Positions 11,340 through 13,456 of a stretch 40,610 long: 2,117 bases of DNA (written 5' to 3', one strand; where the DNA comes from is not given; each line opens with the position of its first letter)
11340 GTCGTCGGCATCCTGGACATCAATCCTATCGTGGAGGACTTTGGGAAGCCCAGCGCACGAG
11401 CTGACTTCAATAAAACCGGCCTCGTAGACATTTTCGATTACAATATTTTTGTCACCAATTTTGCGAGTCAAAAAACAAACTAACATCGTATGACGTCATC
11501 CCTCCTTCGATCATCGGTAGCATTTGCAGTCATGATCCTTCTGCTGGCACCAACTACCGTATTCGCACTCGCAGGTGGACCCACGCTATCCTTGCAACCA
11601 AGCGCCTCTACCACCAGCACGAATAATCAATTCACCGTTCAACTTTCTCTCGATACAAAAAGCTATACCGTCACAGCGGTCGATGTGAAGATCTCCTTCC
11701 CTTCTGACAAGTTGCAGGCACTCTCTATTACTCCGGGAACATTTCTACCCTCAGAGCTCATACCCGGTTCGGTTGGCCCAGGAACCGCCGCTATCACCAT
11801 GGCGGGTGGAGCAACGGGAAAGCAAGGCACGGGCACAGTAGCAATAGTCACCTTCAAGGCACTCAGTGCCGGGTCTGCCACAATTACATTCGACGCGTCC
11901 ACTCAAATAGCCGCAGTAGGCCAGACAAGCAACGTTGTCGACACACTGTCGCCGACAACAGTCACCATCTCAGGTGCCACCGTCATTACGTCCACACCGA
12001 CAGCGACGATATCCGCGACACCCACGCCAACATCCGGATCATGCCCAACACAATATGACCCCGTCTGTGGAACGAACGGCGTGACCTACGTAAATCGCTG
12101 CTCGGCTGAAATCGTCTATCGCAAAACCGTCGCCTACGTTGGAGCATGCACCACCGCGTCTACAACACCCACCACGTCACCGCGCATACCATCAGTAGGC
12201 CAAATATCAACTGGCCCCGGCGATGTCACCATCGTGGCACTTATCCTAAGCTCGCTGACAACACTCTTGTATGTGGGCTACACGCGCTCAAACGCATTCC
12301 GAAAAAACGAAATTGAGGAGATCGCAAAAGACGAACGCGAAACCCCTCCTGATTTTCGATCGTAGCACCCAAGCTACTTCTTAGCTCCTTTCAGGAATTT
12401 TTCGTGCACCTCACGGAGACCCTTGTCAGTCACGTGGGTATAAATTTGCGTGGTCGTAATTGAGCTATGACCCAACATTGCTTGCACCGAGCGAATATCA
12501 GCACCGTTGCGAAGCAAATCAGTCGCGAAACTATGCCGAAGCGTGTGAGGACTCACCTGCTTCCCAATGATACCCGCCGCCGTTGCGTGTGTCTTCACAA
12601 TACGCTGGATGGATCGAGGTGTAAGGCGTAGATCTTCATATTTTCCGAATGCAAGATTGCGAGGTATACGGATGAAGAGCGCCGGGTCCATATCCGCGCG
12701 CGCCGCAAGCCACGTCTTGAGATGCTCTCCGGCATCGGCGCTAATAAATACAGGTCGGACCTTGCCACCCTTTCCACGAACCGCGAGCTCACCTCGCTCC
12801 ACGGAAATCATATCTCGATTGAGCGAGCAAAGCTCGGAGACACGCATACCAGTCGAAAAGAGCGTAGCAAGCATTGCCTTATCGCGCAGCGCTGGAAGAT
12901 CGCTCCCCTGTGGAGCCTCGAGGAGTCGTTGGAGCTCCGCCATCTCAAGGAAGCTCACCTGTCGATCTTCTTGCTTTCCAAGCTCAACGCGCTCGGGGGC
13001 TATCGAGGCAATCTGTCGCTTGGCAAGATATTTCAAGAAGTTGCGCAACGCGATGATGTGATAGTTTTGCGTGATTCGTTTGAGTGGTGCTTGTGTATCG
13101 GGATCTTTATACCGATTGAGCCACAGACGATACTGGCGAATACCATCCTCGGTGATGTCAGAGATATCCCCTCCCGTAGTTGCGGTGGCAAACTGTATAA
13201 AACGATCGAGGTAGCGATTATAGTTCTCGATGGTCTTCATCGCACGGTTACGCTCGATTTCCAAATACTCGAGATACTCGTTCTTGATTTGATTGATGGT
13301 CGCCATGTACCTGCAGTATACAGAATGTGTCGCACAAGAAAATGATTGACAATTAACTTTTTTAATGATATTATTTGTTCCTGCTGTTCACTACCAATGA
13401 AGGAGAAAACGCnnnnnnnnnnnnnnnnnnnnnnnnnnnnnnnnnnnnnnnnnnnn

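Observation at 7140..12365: Minimal cellulosome-style cohesin-dockerin operon with a membrane-anchored scaffoldin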

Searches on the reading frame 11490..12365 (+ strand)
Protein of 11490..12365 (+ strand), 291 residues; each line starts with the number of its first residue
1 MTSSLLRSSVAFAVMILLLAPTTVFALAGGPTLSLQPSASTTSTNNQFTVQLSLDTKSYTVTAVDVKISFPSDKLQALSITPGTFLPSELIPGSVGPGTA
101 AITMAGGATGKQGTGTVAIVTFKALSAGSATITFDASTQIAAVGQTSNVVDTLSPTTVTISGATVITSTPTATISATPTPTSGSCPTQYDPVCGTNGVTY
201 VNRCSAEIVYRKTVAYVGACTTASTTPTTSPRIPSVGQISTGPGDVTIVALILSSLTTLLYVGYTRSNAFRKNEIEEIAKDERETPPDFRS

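Call 3: search_protein_families(library=pfam, proteins=[window:11490-12365:+], max_evalue=1)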
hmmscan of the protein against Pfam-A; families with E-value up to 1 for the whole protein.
window:11490-12365:+ (291 aa): 6 families
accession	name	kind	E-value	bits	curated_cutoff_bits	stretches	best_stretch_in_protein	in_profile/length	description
PF00050.26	Kazal_1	-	2.3e-08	34.3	21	1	182-205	6-29/49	Kazal-type serine protease inhibitor domain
PF07648.20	Kazal_2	-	6.1e-08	33.1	22.8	1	183-215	4-40/48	Kazal-type serine protease inhibitor domain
PF00963.24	Cohesin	-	1.9e-06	28.6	24.1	1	40-159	8-138/139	Cohesin domain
PF13252.12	Phage_capsid_3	-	0.0073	15.7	23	1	99-212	31-133/376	Phage capsid protein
PF02472.21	ExbD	-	0.024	15.1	25.4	1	10-79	16-85/128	Biopolymer transport protein ExbD/TolR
PF09394.16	Inhibitor_I42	-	0.16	12.7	27.2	1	110-137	47-74/91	Chagasin family peptidase inhibitor I42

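Call 4: search_protein_families(library=ncbifam, proteins=[window:11490-12365:+], max_evalue=1)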
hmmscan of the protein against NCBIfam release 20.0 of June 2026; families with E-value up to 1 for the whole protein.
window:11490-12365:+ (291 aa): 1 family
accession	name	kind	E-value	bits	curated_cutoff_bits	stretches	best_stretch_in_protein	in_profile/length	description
TIGR00805.1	oat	subfamily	0.0011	17.1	280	1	182-208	456-483/639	OAT family organic anion transporter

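Call 10: search_solved_structures(query=window:11490-12365:+, max_evalue=1, show_alignments=2)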
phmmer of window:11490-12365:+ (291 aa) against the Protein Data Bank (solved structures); distinct sequences matched with E-value up to 1: 70 (the best 60 are shown).
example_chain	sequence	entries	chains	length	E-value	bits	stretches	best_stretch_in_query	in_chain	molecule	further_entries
1tgs_I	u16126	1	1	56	3.9e-05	26.4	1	175-205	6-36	PANCREATIC SECRETORY TRYPSIN INHIBITOR (KAZAL TYPE)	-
1yu6_C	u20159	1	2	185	0.00018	24.2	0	185-204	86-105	Ovomucoid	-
1y1c_A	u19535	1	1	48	0.00071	22.3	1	184-205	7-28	Elastase inhibitor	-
1pce_A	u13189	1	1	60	0.0008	22.1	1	182-206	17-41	PEC-60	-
3qtl_D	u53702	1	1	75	0.0012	21.6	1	184-205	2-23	Kazal-type serine protease inhibitor SPI-1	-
1y1b_A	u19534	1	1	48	0.0013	21.5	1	185-205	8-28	Elastase inhibitor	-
1uvg_A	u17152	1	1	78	0.0016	21.1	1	184-234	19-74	SERINE PROTEINASE INHIBITOR KAZAL TYPE 5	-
3pis_D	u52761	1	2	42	0.0019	20.9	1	183-205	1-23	Kazal-type serine protease inhibitor SPI-1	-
7qe8_C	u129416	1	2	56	0.0037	19.9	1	184-211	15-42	Serine protease inhibitor Kazal-type 1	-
7qe9_D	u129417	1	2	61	0.0039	19.9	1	183-211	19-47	Serine protease inhibitor Kazal-type 1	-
8tzp_C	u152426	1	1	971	0.0051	19.5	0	182-213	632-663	Reversion-inducing cysteine-rich protein with Kazal motifs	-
1ovo_A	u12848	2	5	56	0.0067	19.1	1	182-205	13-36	OVOMUCOID THIRD DOMAIN | OVOMUCOID THIRD DOMAIN CLEAVED RDI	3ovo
2m5x_A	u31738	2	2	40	0.0068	19.1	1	183-205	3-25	Silk protease inhibitor 2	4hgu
1tbq_R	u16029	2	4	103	0.0086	18.7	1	187-208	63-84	RHODNIIN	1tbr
1cgj_I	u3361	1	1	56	0.0096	18.6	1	183-211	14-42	PANCREATIC SECRETORY TRYPSIN INHIBITOR (KAZAL TYPE) VARIANT 4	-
3l8q_A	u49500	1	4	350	0.012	18.2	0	108-141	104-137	Cellulosomal scaffoldin adaptor protein B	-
1qzn_A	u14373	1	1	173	0.08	15.6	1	108-141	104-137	cellulosomal scaffoldin adaptor protein B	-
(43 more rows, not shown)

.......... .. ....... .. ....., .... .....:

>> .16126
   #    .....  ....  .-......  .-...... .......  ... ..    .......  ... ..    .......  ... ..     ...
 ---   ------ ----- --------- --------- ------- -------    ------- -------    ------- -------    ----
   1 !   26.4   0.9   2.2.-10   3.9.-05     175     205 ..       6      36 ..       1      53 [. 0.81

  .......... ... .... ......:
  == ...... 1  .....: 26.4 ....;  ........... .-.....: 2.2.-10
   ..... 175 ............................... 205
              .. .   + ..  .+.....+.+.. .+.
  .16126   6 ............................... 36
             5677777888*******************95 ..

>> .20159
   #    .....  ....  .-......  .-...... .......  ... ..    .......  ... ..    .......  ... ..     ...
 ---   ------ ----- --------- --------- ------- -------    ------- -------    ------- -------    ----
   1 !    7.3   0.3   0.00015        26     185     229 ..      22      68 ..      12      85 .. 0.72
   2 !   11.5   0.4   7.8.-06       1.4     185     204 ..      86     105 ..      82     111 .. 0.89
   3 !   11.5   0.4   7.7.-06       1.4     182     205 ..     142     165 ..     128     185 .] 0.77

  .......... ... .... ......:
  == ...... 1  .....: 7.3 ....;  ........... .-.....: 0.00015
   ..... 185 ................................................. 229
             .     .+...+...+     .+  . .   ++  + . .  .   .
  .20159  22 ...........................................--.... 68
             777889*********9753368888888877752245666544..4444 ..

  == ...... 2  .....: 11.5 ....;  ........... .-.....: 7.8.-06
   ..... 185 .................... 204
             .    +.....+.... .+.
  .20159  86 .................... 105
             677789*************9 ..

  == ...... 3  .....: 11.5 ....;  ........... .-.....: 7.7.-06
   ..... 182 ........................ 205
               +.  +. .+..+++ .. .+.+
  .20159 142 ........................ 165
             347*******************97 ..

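Call 13: find_homologous_proteins(query=window:11490-12365:+, max_evalue=0.001)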
Query window:11490-12365:+ (291 aa): 25 proteins with E <= 0.001 among 8000 candidates.
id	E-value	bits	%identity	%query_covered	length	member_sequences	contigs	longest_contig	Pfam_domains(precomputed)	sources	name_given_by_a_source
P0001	3.9e-168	575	98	100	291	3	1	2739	PF00963.25,PF07648.21,PF00050.27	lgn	-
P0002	6.0e-139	480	80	100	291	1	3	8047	PF00963.25,PF07648.21,PF00050.27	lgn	-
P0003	4.8e-82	293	53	96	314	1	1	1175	PF07648.21,PF00050.27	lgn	-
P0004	3.8e-75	271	50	99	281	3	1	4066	PF00963.25,PF07648.21,PF00050.27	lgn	-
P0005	2.4e-74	268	53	90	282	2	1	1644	PF00963.25,PF07648.21,PF00050.27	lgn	-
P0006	9.6e-66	240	45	95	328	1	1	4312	PF00127.27,PF13473.13,PF00963.25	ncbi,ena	-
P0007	7.3e-58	214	45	89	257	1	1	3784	PF00963.25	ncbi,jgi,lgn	-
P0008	2.6e-52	196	41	94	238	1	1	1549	-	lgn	-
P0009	9.8e-48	181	43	98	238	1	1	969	PF00963.25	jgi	-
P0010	2.6e-44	170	43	54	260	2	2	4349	-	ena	-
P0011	4.8e-25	106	31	98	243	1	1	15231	-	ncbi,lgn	-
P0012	3.3e-22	97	31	98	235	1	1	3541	-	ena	-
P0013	1.8e-14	72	33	58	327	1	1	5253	PF00963.25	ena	-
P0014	5.2e-11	61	31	55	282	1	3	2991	PF00963.25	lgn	-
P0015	3.5e-10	58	48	9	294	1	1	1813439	PF21287.4,PF07648.21,PF00050.27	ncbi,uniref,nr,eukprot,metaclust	ncbi:hypothetical protein SDRG_00287 [Saprolegnia diclina VS20]|uniref:Kazal-like domain-containing 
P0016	8.0e-10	57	37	40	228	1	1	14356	PF00963.25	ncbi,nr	ncbi:MAG: cohesin domain-containing protein [Patescibacteria group bacterium]|nr:cohesin domain-cont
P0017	9.0e-10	56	34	42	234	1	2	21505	PF00963.25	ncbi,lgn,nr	ncbi:hypothetical protein HYT33_03810 [Candidatus Roizmanbacteria bacterium]|nr:hypothetical protein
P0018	1.4e-9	56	35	44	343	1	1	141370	PF00963.25,PF19077.7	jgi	jgi:hypothetical protein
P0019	8.1e-8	50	32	54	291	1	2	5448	PF00963.25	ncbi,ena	-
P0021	2.6e-7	48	42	20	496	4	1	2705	PF07648.21,PF00050.27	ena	-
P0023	1.2e-5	43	36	45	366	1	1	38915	PF00963.25,PF19077.7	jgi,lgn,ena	-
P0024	2.5e-5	42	30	49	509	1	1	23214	PF00963.25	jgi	jgi:hypothetical protein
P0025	7.7e-5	40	35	54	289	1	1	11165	PF00963.25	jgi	jgi:LPXTG-motif cell wall-anchored protein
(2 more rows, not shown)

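Call 14: find_encoding_contigs(protein=P0002, flank=10000, max_places=3)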
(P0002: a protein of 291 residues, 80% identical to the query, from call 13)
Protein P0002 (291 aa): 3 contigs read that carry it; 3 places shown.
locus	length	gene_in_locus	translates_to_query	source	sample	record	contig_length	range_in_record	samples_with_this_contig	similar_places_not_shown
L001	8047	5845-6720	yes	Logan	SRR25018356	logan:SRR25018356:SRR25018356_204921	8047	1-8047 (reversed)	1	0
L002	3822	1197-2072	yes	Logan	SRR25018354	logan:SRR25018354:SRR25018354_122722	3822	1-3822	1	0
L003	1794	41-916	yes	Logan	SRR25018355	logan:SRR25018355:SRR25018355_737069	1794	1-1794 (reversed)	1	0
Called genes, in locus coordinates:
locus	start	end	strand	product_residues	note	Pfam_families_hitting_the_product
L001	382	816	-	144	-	-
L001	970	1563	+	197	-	-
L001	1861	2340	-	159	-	PF27226:AF_1845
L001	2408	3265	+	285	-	PF01551:Peptidase_M23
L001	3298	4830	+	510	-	-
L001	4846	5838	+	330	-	PF00404:Dockerin_1 (faint)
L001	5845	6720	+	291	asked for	PF00963:Cohesin (weak), PF00050:Kazal_1 (weak), PF07648:Kazal_2 (weak)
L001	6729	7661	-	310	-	PF02899:Phage_int_SAM_1, PF13102:Phage_int_SAM_5 (weak), PF13495:Phage_int_SAM_4 (weak), PF00589:Phage_integrase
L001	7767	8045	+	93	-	?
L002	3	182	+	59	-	?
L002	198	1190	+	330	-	PF00404:Dockerin_1 (faint)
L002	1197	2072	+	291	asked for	PF00963:Cohesin (weak), PF00050:Kazal_1 (weak), PF07648:Kazal_2 (weak)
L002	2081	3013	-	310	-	PF02899:Phage_int_SAM_1, PF13102:Phage_int_SAM_5 (weak), PF13495:Phage_int_SAM_4 (weak), PF00589:Phage_integrase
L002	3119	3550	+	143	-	-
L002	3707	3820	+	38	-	?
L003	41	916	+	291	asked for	PF00963:Cohesin (weak), PF00050:Kazal_1 (weak), PF07648:Kazal_2 (weak)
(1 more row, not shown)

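Call 15: find_encoding_contigs(protein=P0011, flank=10000, max_places=3)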
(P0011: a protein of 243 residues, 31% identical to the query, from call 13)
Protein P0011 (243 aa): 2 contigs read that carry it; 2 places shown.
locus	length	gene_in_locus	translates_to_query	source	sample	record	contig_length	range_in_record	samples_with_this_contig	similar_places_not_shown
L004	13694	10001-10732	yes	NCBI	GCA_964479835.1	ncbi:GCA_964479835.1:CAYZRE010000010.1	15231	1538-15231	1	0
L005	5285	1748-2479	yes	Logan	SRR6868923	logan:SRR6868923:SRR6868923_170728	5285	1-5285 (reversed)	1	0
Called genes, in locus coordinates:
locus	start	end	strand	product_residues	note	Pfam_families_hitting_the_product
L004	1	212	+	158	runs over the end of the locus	PF03703:bPH_2 (weak)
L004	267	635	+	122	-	-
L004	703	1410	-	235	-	PF04402:SIMPL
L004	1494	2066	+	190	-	PF00588:SpoU_methylase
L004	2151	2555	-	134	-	-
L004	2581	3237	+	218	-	PF01351:RNase_HII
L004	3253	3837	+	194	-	-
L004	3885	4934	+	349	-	PF00044:Gp_dh_N, PF02800:Gp_dh_C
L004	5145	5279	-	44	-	-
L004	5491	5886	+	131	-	PF07690:MFS_1 (weak)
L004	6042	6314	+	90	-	-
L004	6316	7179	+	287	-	PF13292:DXP_synthase_N, PF00456:Transketolase_N, PF00676:E1_dh (weak)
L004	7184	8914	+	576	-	PF00404:Dockerin_1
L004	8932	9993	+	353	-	PF00404:Dockerin_1 (weak)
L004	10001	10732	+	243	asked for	-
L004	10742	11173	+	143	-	-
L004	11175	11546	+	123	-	-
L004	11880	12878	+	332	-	PF02779:Transket_pyr, PF22613:Transketolase_C_1 (weak), PF02780:Transketolase_C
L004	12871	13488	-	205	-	PF03167:UDG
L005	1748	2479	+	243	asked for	-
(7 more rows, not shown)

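Call 44: search_solved_structures(query=A4, max_evalue=1, show_alignments=2)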
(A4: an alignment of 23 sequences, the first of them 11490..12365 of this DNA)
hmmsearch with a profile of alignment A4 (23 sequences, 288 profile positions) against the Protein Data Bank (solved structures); distinct sequences matched with E-value up to 1: 46.
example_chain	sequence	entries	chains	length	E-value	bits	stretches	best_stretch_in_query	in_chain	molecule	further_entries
3l8q_A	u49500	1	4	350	3e-09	39.9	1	105-141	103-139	Cellulosomal scaffoldin adaptor protein B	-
6kg8_A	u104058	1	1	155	1.5e-06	31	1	27-165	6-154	Probably cellulosomal scaffolding protein, secreted cellulose-binding and cohesin domain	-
6kgc_A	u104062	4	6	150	2.1e-06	30.5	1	29-161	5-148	Probably cellulosomal scaffolding protein, secreted cellulose-binding and cohesin domain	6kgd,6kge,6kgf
1qzn_A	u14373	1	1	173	4.6e-06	29.4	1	105-141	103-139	cellulosomal scaffoldin adaptor protein B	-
3f2l_A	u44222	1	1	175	5.4e-06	29.2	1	105-141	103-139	Cellulosomal scaffoldin adaptor protein B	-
3bwz_A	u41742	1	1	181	6.1e-06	29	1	105-141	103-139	Cellulosomal scaffoldin adaptor protein B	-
1zv9_A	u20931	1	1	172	7.4e-06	28.7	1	105-141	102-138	Cellulosomal scaffoldin adaptor protein B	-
4u3s_A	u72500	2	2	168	4.3e-05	26.2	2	32-81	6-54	Cellulosomal scaffoldin adaptor protein B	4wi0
8zvk_A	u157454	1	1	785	5.3e-05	25.9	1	164-238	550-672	AaBgIC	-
2vn5_A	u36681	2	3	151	0.00014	24.5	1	26-135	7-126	SCAFFOLDING PROTEIN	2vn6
4ums_A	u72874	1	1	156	0.00021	24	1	41-162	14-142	CELLULOSOMAL ANCHORING SCAFFOLDIN B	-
1g1k_A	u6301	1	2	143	0.00056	22.6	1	30-136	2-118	SCAFFOLDING PROTEIN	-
3fnk_A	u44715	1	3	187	0.00077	22.1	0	39-81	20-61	Cellulosomal scaffoldin adaptor protein B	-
5nrk_A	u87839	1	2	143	0.0018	20.9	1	42-122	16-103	Endoglucanase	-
5nrm_A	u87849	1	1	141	0.0035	20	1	43-123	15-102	Endoglucanase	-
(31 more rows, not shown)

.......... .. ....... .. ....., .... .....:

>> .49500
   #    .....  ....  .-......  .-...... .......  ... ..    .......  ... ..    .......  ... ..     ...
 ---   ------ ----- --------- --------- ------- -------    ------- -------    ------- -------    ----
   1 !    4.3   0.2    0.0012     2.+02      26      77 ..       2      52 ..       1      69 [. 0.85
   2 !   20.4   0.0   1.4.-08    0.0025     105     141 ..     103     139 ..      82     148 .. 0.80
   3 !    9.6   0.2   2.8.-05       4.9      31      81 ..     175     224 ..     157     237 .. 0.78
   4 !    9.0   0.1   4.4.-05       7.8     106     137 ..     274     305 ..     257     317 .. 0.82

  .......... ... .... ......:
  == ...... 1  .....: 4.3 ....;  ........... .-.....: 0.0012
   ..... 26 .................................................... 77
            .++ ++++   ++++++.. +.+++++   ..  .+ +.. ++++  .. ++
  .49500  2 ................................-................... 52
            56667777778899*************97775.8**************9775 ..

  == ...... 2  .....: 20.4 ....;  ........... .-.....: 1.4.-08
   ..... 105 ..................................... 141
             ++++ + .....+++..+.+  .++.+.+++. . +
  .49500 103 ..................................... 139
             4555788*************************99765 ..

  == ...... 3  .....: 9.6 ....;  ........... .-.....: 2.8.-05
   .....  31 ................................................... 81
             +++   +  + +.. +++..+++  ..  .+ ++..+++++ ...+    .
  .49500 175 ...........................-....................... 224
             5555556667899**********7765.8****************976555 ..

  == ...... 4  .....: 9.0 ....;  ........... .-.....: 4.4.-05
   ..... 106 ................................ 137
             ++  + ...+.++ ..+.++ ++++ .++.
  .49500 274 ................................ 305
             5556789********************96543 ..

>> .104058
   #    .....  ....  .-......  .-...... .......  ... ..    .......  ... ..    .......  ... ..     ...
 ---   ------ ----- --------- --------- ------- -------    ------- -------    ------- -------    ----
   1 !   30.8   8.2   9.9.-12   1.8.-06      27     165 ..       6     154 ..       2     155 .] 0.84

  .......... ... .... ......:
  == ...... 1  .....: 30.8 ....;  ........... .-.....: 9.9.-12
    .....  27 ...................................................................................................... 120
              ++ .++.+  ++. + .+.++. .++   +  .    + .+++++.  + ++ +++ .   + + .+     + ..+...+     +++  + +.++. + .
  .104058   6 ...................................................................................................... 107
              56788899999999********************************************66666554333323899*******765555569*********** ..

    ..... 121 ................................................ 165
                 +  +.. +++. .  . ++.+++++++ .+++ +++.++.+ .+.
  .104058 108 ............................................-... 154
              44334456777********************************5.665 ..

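Call 56: find_related_loci(query=A5, collection=genome_contigs, flank=8000)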
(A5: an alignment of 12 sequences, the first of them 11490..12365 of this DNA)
Query A5 (291 aa) in genome_contigs; peptide patterns used: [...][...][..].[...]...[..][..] (x = any residue, [..] = any of these).
28 stretches matched a pattern; 9 encode a relative of the query (tblastn E <= 1e-3); 9 distinct loci.
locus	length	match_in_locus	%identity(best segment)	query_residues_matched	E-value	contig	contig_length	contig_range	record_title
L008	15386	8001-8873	93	1-291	3e-163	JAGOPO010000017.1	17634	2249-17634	MAG: Candidatus Paceibacterota bacterium isolate Gw_Eff_bin_126 Gw_Eff_6912_length_17634_cov_5.892100, whole genome shot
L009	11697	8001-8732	32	5-291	5e-32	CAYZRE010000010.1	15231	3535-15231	MAG TPA_asm: uncultured Candidatus Saccharibacteria bacterium isolate SRP136066_co1_227 genome assembly, contig: NODE_43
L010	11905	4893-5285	37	32-161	1e-13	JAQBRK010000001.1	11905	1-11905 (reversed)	MAG: Parcubacteria group bacterium isolate RYN_397 scaffold_2344244, whole genome shotgun sequence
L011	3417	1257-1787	30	6-183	9e-13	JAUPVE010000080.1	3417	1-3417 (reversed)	MAG: Patescibacteria group bacterium isolate erpe_2018_sw_27hr_WHONDRS-SW48-000094_A_bin.34 scaffold_7588, whole genome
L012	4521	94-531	26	8-153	1e-9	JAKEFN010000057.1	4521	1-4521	MAG: bacterium isolate PMV_2_maxbin.003 PMV_2_maxbin.003.k101_728800, whole genome shotgun sequence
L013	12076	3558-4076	30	32-211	4e-9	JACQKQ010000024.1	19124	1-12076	MAG: Candidatus Levyibacteriota bacterium isolate NC_groundwater_1181_Ag_S-0.1um_42_368 S_p1_S3_coassembly_k141_924343,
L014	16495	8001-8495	28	14-178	7e-9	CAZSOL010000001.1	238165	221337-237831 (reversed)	MAG TPA_asm: uncultured Candidatus Saccharibacteria bacterium isolate SRP329715_co2_59 genome assembly, contig: NODE_70_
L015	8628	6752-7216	29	15-163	1e-7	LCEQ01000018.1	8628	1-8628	MAG: Candidatus Azambacteria bacterium GW2011_GWA2_42_9 UV48_C0018, whole genome shotgun sequence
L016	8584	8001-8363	29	32-150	3e-7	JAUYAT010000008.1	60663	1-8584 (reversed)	MAG: bacterium isolate C19_concoct.bin.47 C19_k141_67283, whole genome shotgun sequence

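Call 75: search_protein_families(library=pfam, proteins=[L004:7184-8914:+], max_evalue=0.01)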
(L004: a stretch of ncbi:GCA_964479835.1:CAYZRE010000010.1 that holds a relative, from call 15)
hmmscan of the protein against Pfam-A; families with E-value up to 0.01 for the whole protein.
L004:7184-8914:+ (576 aa): 1 family
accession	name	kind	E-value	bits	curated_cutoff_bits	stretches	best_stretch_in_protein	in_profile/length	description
PF00404.24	Dockerin_1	-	4.5e-08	33.6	22.9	1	524-573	1-55/57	Dockerin type I domain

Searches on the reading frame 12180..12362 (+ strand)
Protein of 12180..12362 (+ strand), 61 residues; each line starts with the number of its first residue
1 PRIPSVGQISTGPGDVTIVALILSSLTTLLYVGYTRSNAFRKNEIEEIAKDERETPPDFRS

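Call 86: search_protein_families(library=ncbifam, proteins=[window:12180-12362:+], max_evalue=10)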
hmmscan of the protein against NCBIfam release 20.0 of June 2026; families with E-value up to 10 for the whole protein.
seq(61 aa): 0 families

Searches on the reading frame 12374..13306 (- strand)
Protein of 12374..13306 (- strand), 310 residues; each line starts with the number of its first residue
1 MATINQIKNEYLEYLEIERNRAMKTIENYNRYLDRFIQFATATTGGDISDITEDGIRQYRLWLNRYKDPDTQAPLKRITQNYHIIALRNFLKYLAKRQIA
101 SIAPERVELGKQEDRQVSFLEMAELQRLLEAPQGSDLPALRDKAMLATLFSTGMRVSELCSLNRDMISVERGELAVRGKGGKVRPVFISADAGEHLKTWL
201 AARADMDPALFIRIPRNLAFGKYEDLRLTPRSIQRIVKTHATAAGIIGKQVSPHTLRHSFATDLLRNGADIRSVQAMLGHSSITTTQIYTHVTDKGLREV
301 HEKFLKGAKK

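Call 42: search_protein_families(library=pfam, proteins=[window:12374-13306:-], max_evalue=0.01)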
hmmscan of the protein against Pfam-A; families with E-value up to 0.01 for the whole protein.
window:12374-13306:- (310 aa): 4 families
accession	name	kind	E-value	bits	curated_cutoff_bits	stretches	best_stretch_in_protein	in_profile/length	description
PF00589.27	Phage_integrase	-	1.1e-40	139.6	27.1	1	119-294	2-170/172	Phage integrase family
PF02899.23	Phage_int_SAM_1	-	4.4e-15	56.2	22.3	1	9-98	2-83/83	Phage integrase, N-terminal SAM-like domain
PF13495.12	Phage_int_SAM_4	-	1.1e-06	29.4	27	1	11-99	5-83/85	Phage integrase, N-terminal SAM-like domain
PF13102.12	Phage_int_SAM_5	-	2.3e-06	28.3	22.3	1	17-104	13-92/98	Phage integrase SAM-like domain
